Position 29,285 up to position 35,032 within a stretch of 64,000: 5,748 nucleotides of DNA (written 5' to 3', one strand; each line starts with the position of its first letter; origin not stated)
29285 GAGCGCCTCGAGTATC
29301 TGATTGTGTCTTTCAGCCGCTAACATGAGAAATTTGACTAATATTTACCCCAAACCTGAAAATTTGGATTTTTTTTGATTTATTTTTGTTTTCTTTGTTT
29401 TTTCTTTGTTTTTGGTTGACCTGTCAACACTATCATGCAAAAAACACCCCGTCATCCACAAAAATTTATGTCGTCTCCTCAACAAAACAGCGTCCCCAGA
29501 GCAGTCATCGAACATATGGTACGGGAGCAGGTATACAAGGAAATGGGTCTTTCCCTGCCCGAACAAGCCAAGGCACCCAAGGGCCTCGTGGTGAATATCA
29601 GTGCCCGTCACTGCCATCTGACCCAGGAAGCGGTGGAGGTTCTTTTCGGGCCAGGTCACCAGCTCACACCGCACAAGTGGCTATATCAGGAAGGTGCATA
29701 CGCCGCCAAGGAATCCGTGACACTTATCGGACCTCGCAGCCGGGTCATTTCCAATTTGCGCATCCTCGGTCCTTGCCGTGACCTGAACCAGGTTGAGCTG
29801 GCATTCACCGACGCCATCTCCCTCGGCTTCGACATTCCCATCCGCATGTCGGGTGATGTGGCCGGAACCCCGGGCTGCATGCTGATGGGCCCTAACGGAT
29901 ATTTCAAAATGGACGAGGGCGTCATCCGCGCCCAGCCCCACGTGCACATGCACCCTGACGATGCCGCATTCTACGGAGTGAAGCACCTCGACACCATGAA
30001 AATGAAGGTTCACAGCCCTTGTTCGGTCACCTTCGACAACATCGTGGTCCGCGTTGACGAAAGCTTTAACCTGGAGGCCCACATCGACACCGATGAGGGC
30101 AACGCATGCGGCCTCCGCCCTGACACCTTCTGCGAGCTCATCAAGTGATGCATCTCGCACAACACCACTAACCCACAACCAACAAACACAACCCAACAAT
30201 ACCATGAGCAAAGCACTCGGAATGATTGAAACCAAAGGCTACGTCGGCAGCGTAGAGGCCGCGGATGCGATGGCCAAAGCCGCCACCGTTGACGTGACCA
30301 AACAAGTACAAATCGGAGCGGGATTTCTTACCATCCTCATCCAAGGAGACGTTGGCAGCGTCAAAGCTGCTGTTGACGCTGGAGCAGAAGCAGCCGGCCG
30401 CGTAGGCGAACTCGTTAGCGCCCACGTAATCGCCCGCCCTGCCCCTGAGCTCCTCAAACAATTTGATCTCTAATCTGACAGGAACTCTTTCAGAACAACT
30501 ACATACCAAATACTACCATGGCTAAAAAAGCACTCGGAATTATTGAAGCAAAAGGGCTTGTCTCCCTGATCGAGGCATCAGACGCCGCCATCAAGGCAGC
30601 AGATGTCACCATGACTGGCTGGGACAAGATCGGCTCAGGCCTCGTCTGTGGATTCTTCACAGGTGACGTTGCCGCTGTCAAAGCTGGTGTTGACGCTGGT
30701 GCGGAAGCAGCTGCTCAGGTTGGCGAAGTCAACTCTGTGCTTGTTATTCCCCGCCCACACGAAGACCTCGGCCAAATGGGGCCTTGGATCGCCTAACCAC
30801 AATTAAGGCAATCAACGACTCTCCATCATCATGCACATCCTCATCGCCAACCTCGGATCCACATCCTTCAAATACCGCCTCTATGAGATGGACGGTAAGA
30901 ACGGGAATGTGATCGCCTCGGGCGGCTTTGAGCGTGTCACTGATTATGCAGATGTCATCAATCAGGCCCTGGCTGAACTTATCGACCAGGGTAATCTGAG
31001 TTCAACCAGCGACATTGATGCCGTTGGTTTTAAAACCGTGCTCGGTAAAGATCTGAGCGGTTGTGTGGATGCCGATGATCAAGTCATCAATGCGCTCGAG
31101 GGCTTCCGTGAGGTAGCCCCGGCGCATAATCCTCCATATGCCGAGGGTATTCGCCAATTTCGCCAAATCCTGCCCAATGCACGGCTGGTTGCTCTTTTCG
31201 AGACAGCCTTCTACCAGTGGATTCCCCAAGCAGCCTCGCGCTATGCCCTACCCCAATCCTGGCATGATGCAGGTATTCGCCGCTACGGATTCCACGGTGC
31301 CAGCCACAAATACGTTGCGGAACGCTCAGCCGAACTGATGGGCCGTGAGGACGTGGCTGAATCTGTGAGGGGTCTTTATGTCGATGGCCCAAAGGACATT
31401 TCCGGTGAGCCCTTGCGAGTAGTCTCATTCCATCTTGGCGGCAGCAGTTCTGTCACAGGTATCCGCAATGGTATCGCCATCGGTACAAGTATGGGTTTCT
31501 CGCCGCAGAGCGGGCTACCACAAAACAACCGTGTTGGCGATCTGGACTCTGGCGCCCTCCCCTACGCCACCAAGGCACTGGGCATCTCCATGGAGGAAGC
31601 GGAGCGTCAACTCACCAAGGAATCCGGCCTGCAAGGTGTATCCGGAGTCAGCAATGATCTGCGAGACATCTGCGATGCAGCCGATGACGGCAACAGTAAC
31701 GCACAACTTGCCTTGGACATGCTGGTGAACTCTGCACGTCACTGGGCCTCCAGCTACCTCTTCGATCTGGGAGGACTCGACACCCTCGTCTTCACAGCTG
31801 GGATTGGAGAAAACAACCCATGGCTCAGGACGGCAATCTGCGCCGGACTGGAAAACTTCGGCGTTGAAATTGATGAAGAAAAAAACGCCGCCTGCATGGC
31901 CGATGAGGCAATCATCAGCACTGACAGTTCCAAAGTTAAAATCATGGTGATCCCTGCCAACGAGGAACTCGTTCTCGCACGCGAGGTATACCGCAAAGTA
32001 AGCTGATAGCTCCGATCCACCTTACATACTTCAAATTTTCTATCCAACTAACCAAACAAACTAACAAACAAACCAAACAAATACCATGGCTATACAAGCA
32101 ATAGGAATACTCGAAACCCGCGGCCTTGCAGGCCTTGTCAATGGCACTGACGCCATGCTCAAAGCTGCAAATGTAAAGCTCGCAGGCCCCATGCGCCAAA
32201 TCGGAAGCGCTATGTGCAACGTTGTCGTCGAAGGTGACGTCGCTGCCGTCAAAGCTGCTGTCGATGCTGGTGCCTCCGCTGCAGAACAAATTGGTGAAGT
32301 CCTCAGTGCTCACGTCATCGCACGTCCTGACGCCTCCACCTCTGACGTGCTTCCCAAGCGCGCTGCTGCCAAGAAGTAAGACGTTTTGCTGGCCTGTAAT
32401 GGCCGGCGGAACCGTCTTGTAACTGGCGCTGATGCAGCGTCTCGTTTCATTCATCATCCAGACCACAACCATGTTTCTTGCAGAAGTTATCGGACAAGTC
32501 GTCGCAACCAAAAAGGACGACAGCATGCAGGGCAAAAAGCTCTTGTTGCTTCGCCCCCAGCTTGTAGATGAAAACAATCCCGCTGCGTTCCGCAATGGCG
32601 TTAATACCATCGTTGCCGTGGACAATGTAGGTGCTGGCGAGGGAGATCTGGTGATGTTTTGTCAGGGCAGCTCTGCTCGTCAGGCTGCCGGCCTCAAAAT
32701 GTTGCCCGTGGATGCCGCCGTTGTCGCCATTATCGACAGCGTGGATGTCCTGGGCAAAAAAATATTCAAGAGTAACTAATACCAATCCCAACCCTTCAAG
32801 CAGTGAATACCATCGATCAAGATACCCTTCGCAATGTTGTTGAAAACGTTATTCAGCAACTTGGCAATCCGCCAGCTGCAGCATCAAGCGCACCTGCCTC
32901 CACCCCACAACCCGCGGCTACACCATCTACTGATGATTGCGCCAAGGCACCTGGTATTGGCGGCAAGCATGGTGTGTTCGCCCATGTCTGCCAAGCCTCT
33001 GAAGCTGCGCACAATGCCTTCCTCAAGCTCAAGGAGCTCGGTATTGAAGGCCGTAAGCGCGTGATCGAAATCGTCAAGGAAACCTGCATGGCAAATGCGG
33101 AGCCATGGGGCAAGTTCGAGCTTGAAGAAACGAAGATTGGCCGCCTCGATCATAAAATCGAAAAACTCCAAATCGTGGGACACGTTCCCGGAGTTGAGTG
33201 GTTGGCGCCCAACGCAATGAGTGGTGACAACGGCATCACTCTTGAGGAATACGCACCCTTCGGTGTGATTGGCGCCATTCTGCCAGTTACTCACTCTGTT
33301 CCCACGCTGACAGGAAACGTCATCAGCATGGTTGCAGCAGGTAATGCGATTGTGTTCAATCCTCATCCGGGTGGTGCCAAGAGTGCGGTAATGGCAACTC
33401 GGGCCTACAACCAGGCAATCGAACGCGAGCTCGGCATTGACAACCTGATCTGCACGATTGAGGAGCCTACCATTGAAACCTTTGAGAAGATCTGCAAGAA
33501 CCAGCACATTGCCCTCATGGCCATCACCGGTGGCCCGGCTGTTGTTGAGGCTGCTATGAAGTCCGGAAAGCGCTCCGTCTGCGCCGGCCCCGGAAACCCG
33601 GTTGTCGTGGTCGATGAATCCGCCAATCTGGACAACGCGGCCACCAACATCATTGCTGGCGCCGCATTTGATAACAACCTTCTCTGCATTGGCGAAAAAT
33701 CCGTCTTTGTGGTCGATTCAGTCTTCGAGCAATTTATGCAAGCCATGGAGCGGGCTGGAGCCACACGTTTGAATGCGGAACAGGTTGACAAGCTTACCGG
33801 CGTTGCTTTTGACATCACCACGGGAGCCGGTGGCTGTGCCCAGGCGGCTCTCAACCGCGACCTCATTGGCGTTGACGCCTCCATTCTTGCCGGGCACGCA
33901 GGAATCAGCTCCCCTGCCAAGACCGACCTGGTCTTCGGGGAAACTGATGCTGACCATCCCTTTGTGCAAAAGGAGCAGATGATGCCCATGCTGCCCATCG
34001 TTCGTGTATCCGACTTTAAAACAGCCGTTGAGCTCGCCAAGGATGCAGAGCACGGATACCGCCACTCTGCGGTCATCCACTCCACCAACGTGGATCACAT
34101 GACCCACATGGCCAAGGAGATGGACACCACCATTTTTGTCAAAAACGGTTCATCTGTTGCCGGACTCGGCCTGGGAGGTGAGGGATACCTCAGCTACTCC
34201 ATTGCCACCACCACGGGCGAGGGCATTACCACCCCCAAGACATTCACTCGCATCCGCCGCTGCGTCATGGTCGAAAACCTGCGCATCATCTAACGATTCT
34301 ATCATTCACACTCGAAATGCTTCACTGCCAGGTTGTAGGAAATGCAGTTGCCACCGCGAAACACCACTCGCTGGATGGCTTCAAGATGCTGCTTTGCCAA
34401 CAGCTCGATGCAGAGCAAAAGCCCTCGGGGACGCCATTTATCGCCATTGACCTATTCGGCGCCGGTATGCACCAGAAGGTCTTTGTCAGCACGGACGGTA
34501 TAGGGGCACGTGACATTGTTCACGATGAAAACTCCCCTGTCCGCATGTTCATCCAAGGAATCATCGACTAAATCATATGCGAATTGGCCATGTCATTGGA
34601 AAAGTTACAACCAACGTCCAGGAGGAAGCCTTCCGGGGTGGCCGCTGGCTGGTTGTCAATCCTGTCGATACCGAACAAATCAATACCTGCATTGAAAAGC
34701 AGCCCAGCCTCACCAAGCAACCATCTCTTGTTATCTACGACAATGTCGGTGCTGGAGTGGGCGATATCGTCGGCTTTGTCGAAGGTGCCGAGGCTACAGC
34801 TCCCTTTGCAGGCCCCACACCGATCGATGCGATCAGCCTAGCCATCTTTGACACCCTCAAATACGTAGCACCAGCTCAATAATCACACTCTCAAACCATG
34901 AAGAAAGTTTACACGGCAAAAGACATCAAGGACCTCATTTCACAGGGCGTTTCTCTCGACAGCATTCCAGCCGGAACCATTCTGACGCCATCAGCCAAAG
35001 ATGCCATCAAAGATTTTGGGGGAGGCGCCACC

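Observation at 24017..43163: Self-contained fucose-to-pyruvate/PEP superlocus around a PVM microcompartment, with two lactate-type dehydrogenases and no alcohol dehydrogenase: candidate redox shuttle across the shell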

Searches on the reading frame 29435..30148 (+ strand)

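Call 5: search_protein_families(library=pfam, proteins=[window:29435-30148:+], max_evalue=0.01)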
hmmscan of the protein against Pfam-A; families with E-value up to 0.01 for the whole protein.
window:29435-30148:+ (237 aa): 1 family
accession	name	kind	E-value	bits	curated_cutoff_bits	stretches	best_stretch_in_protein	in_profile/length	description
PF06130.18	PTAC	-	4.4e-71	238.7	25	1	53-227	2-175/176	Phosphate propanoyltransferase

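Call 6: search_protein_families(library=ncbifam, proteins=[window:29435-30148:+])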
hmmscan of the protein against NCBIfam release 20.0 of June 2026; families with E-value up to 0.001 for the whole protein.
window:29435-30148:+ (237 aa): 2 families
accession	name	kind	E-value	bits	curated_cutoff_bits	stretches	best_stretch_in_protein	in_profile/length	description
NF011652.1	PRK15070.1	subfamily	3e-72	242.3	209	1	52-235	2-184/185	phosphate propanoyltransferase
NF040837.1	BMC_EutD_Gpos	exception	1e-60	204.7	315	1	47-237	16-205/205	ethanolamine utilization phosphate acetyltransferase EutD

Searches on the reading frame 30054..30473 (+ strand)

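Call 5: search_protein_families(library=pfam, proteins=[window:30054-30473:+], max_evalue=0.01)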
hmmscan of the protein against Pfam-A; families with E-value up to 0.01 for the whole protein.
window:30054-30473:+ (139 aa): 1 family
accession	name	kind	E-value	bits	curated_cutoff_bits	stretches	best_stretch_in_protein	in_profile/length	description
PF00936.24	BMC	-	1.5e-24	86.2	24.5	1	54-129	1-75/75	BMC domain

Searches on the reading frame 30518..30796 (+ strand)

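Call 3: search_protein_families(library=pfam, proteins=[window:30518-30796:+])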
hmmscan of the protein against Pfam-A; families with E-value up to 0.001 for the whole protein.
window:30518-30796:+ (92 aa): 1 family
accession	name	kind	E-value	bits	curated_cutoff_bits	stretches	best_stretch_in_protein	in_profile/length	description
PF00936.24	BMC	-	1.1e-24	86.6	24.5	1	5-80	1-75/75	BMC domain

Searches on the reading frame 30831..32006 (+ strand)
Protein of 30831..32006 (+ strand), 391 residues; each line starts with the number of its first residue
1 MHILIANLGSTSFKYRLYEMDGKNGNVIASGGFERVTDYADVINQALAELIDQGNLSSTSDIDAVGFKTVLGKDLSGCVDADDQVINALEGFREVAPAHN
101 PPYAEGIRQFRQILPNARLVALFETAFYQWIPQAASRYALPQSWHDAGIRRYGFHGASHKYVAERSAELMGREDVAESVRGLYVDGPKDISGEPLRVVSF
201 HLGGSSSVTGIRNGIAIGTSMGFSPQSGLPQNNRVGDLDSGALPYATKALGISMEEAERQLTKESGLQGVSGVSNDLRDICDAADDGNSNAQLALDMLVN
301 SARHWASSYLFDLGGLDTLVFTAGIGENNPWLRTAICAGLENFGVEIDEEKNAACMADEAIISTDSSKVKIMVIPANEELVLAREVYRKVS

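Call 3: search_protein_families(library=pfam, proteins=[window:30831-32006:+])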
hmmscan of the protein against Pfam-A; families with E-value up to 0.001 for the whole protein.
window:30831-32006:+ (391 aa): 1 family
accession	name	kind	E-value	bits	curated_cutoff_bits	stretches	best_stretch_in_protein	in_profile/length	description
PF00871.23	Acetate_kinase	-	4.3e-95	319.1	22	1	36-384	57-392/392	Acetokinase family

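Call 6: search_protein_families(library=ncbifam, proteins=[window:30831-32006:+])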
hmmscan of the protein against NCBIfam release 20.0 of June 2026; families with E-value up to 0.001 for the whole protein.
window:30831-32006:+ (391 aa): 8 families
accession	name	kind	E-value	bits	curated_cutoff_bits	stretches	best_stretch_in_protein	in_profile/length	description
TIGR00016.1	ackA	subfamily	5.6e-92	308.5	293.4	1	36-388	61-402/405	acetate/propionate family kinase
NF009063.0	PRK12397.1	equivalog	6e-91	305.1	659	1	36-388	58-391/404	acetate/propionate family kinase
NF005520.0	PRK07157.1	equivalog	3.9e-75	253.4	561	2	195-387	199-395/400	acetate kinase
NF005462.0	PRK07058.1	equivalog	1.8e-69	234.6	486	1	36-386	63-386/396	acetate/propionate family kinase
NF009045.0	PRK12379.1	equivalog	1.1e-68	231.9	580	1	45-385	65-388/402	propionate kinase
NF009099.0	PRK12440.1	equivalog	5.8e-63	213.2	693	1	54-385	76-392/397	acetate/propionate family kinase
NF002834.0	PRK03011.1-5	subfamily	2.5e-11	43.3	222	1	193-329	175-310/357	butyrate kinase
TIGR02707.1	butyr_kinase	equivalog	2.6e-07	30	289.1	1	193-330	172-308/351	butyrate kinase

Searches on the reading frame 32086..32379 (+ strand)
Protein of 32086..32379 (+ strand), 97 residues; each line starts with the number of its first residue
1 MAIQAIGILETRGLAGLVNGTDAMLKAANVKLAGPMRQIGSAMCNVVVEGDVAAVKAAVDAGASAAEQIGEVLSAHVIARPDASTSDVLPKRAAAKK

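Call 3: search_protein_families(library=pfam, proteins=[window:32086-32379:+])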
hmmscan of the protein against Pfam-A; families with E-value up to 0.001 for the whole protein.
window:32086-32379:+ (97 aa): 1 family
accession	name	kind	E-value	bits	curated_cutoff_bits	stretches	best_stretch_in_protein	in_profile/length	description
PF00936.24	BMC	-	2.3e-23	82.4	24.5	1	5-81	1-75/75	BMC domain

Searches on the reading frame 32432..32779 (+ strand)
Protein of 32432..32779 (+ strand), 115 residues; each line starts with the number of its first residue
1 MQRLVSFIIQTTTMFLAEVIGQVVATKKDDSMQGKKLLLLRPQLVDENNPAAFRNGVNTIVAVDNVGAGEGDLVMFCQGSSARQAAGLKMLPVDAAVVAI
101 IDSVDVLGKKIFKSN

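Call 3: search_protein_families(library=pfam, proteins=[window:32432-32779:+])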
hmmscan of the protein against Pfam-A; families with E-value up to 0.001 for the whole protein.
window:32432-32779:+ (115 aa): 1 family
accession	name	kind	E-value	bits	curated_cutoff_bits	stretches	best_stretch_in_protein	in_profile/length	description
PF03319.19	EutN_CcmL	-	6.9e-29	100.6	25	1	14-102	1-83/83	Ethanolamine utilisation protein EutN/carboxysome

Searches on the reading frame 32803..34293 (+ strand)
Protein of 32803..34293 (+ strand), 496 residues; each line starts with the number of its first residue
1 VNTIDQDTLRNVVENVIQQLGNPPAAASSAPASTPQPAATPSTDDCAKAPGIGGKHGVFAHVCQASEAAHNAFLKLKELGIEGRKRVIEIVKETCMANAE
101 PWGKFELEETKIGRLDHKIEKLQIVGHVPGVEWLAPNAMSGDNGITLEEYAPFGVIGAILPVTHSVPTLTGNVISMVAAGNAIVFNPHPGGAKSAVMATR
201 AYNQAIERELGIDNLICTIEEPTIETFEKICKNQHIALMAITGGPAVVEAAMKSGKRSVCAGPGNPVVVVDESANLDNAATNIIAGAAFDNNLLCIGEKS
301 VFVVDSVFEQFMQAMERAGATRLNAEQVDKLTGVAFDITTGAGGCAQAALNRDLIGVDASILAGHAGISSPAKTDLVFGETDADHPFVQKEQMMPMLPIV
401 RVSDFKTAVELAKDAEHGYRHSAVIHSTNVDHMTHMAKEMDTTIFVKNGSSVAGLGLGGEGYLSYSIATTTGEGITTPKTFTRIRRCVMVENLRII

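Call 4: search_protein_families(library=pfam, proteins=[window:32803-34293:+])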
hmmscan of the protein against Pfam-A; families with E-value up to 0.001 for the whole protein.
window:32803-34293:+ (496 aa): 1 family
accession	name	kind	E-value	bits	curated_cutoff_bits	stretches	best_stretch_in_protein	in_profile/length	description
PF00171.27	Aldedh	-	3.3e-28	98.9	23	1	61-451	30-426/461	Aldehyde dehydrogenase family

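Call 6: search_protein_families(library=ncbifam, proteins=[window:32803-34293:+])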
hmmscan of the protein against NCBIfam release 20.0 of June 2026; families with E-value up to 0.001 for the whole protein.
window:32803-34293:+ (496 aa): 35 families (the best 25 are shown)
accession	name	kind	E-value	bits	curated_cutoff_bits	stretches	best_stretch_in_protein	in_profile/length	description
NF011927.0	PRK15398.1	subfamily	9e-178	591.7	403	1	5-495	2-464/465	aldehyde dehydrogenase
NF010378.0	PRK13805.1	equivalog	1.3e-54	185.4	951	1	151-456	109-412/872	bifunctional acetaldehyde-CoA/alcohol dehydrogenase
TIGR02518.1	EutH_ACDH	equivalog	3.3e-41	141.7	620.1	1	69-457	17-406/488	acetaldehyde dehydrogenase (acetylating)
NF047625.1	AcylSulfactDhSauS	equivalog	4.3e-41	141.2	600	1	147-471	96-417/464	acylating sulfoacetaldehyde dehydrogenase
NF040648.1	lactal_redase_Meth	equivalog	3.9e-23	82.2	650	1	138-451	115-425/463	lactaldehyde dehydrogenase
TIGR03250.1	PhnAcAld_DH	equivalog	1.5e-18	66.7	635.65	1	153-442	140-423/472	phosphonoacetaldehyde dehydrogenase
NF050084.1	pip_6_carb_DH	equivalog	2.5e-16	59.7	730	1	147-436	112-407/475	L-piperidine-6-carboxylate dehydrogenase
NF042993.1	AlphKGSA_gudD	equivalog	2.5e-16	59.5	770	2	145-315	133-303/481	alpha-ketoglutaric semialdehyde dehydrogenase GucD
NF047626.1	SulfactDhSafD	equivalog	6.8e-16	58.4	700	1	140-448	115-414/454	sulfoacetaldehyde dehydrogenase SafD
NF052305.1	DioxValDhHalo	equivalog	2.3e-15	56.5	750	2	149-316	138-305/483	2,5-dioxovalerate dehydrogenase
NF010000.0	PRK13473.1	subfamily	2.2e-14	53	615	1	60-442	39-427/475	aminobutyraldehyde dehydrogenase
TIGR01780.1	SSADH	subfamily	1.3e-12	47.4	646.35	1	150-449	115-414/448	succinate-semialdehyde dehydrogenase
NF006916.0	PRK09407.1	equivalog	8.1e-12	44.5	521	1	146-318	150-320/526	succinic semialdehyde dehydrogenase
NF007352.0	PRK09847.1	equivalog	8.8e-12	44.3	850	1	143-448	148-453/495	aldehyde dehydrogenase PuuC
NF006992.0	PRK09457.1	subfamily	1.1e-11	44.1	514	1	57-448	34-430/487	succinylglutamate-semialdehyde dehydrogenase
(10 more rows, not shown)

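Call 25: find_homologous_proteins(query=window:32803-34293:+, max_evalue=1e-50)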
Query window:32803-34293:+ (496 aa): 8000 proteins with E <= 1e-50 among 8000 candidates; the best 120 are listed.
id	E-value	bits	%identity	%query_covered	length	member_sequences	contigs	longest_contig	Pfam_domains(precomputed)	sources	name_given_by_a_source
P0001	0.0e+0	1031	92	100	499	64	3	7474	PF00171.28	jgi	-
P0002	0.0e+0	1019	92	100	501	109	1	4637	PF00171.28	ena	-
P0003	7.5e-286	966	87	100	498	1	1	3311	PF00171.28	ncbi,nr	ncbi:MAG: aldehyde dehydrogenase EutE [Verrucomicrobiae bacterium]|nr:aldehyde dehydrogenase EutE [V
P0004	3.2e-273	925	83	100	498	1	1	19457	PF00171.28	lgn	-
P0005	2.4e-270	915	81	100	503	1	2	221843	PF00171.28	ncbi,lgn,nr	ncbi:MAG: aldehyde dehydrogenase EutE [Verrucomicrobiae bacterium]|nr:aldehyde dehydrogenase EutE [V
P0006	2.5e-267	905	83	100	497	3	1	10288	PF00171.28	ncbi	-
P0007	2.8e-267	905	80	100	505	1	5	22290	PF00171.28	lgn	-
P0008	1.6e-266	903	82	100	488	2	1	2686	PF00171.28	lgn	-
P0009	1.8e-266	903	80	100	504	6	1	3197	PF00171.28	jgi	jgi:aldehyde dehydrogenase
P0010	2.5e-266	902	80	99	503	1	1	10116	PF00171.28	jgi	-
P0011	6.7e-263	891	80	100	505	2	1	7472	PF00171.28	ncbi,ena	-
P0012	1.3e-261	887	78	100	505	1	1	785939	PF00171.28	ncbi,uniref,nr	ncbi:aldehyde dehydrogenase EutE [Verrucomicrobiaceae bacterium N1E253]|uniref:Aldehyde dehydrogenas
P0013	9.1e-261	884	78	100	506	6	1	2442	PF00171.28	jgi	-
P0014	1.1e-258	877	80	100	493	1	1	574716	PF00171.28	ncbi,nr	ncbi:MAG: aldehyde dehydrogenase EutE [Akkermansiaceae bacterium]|nr:aldehyde dehydrogenase EutE [Ak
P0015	1.2e-258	877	77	100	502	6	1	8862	PF00171.28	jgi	-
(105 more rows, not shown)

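Call 27: find_related_loci(query=A1, collection=genome_contigs, flank=10000)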
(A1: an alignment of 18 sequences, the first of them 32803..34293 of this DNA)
Query A1 (496 aa) in genome_contigs; peptide patterns used: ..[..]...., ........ (x = any residue, [..] = any of these).
599 stretches matched a pattern (row limit reached: there are more); 527 encode a relative of the query (tblastn E <= 1e-3); the best 80 are kept; 80 distinct loci.
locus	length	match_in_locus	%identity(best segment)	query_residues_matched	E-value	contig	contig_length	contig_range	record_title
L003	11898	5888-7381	93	1-496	0e+0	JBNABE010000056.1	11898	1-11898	MAG: Akkermansiaceae bacterium isolate ME_XS_2302_2_bin_55 ME_XS_2302_2_bin_55_55, whole genome shotgun sequence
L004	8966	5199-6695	92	1-496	0e+0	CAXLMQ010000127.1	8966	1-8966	Verrucomicrobiota bacterium isolate ena-SAMPLE-TAB-11-06-2024-17:46:28:166-2971 genome assembly, contig: NODE_8288_lengt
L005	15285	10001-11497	91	1-496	0e+0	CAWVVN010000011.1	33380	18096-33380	MAG TPA_asm: uncultured Verrucomicrobiales bacterium isolate ERR3589580_binner23_60 genome assembly, contig: ERZ7462777.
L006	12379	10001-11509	90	1-496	0e+0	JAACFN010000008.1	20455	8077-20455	MAG: Verrucomicrobiaceae bacterium isolate bin.93 scaffold_1228, whole genome shotgun sequence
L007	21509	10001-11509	81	1-496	0e+0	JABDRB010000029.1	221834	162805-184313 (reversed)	MAG: Akkermansiaceae bacterium isolate Site_C18 k127_1431883, whole genome shotgun sequence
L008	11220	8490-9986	81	4-496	0e+0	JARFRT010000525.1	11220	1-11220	MAG: Akkermansiaceae bacterium isolate MAG_Ve_Sed_57 k141_4037244, whole genome shotgun sequence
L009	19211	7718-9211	92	1-496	0e+0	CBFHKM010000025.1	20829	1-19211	MAG: Oceaniferula sp. isolate AGTU_31C_bin_60_strict genome assembly, contig: AGTU_31C_bin_60_strict_c25, whole genome s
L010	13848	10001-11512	76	1-496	0e+0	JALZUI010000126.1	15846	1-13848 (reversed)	MAG: Akkermansiaceae bacterium isolate g1_MAG_00007 g1_MAG_00007_000000000126, whole genome shotgun sequence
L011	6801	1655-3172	74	1-496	0e+0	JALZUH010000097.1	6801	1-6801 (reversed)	MAG: Akkermansiaceae bacterium isolate g1_MAG_00006 g1_MAG_00006_000000000097, whole genome shotgun sequence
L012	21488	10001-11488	75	1-496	0e+0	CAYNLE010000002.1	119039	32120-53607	MAG TPA_asm: uncultured Verrucomicrobiales bacterium isolate SRP114822_co1_69 genome assembly, contig: NODE_12_length_11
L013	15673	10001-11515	72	1-496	0e+0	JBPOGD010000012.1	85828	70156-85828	MAG: Akkermansiaceae bacterium isolate MAG_22 MAG_22_12, whole genome shotgun sequence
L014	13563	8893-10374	70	1-496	0e+0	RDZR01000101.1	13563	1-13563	MAG: Verrucomicrobia bacterium isolate PH2015_04D_52_11 PH2015_04D_scaffold_817, whole genome shotgun sequence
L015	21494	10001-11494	70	1-496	0e+0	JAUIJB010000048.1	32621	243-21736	MAG: Verrucomicrobiia bacterium isolate Co_bin.289 NODE_8288_length_32621_cov_1.491260, whole genome shotgun sequence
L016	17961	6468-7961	72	1-496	0e+0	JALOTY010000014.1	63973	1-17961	MAG: Akkermansiaceae bacterium isolate Prado245 scaffold_306, whole genome shotgun sequence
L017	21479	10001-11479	70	1-496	0e+0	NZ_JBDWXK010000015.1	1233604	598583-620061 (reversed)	MAG: Haloferula sp. isolate LC.07.F.A4_511_50 LC_07_F_A4_511_50_000000000015, whole genome shotgun sequence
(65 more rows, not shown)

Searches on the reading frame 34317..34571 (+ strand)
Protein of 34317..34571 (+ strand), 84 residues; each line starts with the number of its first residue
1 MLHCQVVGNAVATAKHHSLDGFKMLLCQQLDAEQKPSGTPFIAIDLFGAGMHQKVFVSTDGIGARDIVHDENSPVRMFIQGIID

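Call 4: search_protein_families(library=pfam, proteins=[window:34317-34571:+])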
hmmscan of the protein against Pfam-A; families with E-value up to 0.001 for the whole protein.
window:34317-34571:+ (84 aa): 1 family
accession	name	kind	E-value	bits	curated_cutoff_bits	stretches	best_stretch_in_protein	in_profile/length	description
PF03319.19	EutN_CcmL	-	4.3e-23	82.1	25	1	1-84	1-83/83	Ethanolamine utilisation protein EutN/carboxysome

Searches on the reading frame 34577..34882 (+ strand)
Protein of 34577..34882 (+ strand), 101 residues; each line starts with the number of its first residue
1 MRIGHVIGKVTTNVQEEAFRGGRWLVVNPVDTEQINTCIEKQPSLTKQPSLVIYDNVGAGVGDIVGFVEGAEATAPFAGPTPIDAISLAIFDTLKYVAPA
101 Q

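Call 4: search_protein_families(library=pfam, proteins=[window:34577-34882:+])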
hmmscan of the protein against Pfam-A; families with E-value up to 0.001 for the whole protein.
window:34577-34882:+ (101 aa): 1 family
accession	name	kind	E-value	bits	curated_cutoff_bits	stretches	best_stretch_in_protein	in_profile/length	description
PF03319.19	EutN_CcmL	-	4.7e-17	62.7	25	1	1-92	1-83/83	Ethanolamine utilisation protein EutN/carboxysome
